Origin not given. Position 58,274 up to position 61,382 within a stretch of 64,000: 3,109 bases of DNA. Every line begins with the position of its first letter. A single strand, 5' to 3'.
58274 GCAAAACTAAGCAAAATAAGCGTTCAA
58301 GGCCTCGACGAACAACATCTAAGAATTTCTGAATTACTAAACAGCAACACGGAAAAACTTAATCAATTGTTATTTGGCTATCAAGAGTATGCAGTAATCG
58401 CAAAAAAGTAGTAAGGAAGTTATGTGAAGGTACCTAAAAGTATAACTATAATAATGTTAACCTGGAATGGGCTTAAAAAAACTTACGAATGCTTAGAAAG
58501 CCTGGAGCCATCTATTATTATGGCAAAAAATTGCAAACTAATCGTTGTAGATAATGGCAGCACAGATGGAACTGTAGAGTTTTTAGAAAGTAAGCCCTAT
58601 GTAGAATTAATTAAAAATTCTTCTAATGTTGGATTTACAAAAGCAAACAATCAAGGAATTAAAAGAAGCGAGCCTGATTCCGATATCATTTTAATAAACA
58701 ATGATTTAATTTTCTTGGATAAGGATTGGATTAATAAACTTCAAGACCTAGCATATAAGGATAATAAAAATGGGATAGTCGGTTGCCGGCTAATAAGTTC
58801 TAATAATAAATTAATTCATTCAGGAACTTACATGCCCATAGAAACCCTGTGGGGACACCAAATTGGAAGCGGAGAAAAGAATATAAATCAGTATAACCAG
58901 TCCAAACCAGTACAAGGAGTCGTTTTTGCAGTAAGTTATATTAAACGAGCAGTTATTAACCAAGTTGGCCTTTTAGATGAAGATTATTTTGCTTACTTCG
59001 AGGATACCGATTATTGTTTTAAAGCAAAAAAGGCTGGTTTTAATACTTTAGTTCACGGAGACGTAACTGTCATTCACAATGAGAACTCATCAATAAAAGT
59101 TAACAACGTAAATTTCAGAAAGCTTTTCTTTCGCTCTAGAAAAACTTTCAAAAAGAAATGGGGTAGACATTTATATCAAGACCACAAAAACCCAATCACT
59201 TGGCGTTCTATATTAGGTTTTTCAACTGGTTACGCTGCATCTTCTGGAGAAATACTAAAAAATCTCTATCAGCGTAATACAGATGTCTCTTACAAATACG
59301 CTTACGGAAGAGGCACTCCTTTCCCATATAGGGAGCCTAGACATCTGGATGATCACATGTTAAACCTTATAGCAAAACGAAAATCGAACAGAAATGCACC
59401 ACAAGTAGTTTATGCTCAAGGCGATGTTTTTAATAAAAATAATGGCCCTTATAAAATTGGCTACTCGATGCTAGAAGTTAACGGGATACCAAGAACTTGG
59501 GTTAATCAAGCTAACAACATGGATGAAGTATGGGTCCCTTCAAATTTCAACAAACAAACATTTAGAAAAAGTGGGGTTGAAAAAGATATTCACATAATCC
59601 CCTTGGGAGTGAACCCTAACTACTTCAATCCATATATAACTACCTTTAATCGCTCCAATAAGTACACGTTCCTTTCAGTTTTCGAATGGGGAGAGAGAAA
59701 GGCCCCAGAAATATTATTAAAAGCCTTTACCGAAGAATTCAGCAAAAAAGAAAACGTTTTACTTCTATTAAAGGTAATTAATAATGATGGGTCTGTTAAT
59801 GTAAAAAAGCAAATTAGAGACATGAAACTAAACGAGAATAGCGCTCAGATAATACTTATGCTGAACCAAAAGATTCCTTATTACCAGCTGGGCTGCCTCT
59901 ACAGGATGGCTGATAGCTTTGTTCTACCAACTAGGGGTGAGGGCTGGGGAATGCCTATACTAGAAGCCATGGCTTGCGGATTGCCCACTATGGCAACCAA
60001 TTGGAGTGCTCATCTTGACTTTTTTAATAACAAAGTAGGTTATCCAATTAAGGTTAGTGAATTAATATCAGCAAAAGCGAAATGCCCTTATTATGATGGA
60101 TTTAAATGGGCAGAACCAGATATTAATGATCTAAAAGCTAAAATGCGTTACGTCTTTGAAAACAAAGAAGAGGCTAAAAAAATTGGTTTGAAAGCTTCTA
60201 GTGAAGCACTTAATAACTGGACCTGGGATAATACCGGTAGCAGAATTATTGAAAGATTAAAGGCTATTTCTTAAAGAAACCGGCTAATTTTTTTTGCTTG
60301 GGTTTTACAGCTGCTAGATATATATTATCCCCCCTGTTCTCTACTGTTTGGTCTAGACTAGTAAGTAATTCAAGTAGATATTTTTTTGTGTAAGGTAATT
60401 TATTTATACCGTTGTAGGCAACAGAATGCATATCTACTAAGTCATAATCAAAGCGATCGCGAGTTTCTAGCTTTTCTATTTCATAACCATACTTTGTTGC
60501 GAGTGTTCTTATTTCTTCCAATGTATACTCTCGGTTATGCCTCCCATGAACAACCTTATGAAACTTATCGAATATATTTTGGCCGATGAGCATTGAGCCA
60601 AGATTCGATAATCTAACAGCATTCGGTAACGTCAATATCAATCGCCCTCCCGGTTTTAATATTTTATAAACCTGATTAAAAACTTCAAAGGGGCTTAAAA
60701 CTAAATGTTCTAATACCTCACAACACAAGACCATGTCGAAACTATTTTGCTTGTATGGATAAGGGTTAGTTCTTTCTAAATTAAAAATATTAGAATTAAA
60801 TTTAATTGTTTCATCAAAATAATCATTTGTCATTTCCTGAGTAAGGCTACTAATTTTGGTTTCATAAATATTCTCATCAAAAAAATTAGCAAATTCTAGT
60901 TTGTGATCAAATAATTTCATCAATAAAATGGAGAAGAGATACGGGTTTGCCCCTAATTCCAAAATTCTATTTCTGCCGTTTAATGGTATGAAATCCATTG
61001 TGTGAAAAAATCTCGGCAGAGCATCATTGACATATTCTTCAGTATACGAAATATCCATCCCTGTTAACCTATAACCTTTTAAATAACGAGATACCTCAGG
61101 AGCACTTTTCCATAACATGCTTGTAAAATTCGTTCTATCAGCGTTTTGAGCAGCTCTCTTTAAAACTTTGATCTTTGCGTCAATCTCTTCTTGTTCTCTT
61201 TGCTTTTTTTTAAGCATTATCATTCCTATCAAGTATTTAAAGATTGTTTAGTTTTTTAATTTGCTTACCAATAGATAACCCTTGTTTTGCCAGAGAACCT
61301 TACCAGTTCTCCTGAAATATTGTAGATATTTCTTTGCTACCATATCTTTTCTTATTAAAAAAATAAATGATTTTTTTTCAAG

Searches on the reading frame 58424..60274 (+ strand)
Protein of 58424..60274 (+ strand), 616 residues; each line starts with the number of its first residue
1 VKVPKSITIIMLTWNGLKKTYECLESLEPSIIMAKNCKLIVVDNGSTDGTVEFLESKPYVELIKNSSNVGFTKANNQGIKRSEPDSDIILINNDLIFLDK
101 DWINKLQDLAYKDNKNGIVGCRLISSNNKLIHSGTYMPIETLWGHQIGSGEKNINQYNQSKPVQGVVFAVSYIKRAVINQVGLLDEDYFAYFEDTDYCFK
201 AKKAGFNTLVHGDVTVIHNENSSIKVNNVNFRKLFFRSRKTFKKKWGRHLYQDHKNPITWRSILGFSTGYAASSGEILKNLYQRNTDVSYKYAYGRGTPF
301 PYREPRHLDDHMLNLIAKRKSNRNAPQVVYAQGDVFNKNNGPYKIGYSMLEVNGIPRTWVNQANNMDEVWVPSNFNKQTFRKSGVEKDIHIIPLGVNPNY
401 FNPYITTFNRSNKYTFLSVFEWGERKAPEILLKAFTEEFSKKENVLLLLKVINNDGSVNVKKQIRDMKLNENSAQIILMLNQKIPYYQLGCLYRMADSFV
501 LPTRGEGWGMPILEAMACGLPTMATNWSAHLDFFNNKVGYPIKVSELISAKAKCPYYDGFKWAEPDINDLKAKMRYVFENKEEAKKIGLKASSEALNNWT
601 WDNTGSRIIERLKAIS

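Call 55: search_protein_families(library=pfam, proteins=[window:58424-60274:+], max_evalue=0.0001)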
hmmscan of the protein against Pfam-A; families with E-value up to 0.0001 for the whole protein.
window:58424-60274:+ (616 aa): 6 families
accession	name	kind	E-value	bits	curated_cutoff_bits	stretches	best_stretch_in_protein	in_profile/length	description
PF00535.33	Glycos_transf_2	-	9.2e-18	65.2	23.3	1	8-130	1-123/168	Glycosyl transferase family 2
PF00534.26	Glycos_transf_1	-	1.1e-15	58.1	26.4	1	410-588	12-166/172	Glycosyl transferases group 1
PF13692.12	Glyco_trans_1_4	-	1.8e-12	48.1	27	1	415-532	5-113/142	Glycosyl transferases group 1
PF13641.12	Glyco_tranf_2_3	-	6.9e-09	36.5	27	1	5-225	2-218/230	Glycosyltransferase like family 2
PF13524.12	Glyco_trans_1_2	-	1.6e-06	28.6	25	1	481-606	32-140/144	Glycosyl transferase-like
PF13712.12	Glyco_tranf_2_5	-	3.9e-06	27.2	27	1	62-235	32-206/210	Glycosyltransferase like family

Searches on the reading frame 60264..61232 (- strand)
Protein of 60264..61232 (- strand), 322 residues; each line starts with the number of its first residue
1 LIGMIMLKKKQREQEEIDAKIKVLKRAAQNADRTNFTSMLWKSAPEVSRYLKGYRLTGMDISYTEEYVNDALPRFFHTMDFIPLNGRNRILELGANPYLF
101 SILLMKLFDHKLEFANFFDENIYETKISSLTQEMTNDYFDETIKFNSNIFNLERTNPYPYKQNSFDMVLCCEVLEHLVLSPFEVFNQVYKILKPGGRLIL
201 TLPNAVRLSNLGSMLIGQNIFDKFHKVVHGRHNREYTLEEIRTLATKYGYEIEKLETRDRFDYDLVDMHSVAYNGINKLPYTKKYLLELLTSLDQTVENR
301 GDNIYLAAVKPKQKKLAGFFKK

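Call 29: search_protein_families(library=pfam, proteins=[window:60264-61232:-], max_evalue=0.001)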
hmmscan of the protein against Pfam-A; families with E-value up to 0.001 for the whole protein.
window:60264-61232:- (322 aa): 6 families
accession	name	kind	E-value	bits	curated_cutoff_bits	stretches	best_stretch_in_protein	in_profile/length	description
PF13489.12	Methyltransf_23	-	3.1e-11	43.7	27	1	66-254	7-163/164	Methyltransferase domain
PF08241.18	Methyltransf_11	-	7e-10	39.9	21.2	1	154-200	50-95/95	Methyltransferase domain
PF08242.18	Methyltransf_12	-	2.6e-08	34.9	30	1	153-198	57-98/98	Methyltransferase domain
PF13847.12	Methyltransf_31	-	1.4e-07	31.8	27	1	155-207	63-114/145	Methyltransferase domain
PF20922.3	Anamorsin_N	-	3.7e-06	27.2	27.1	1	151-203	38-90/163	Anamorsin, N-terminal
PF13649.12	Methyltransf_25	-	2.4e-05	25.4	27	1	156-196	56-97/97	Methyltransferase domain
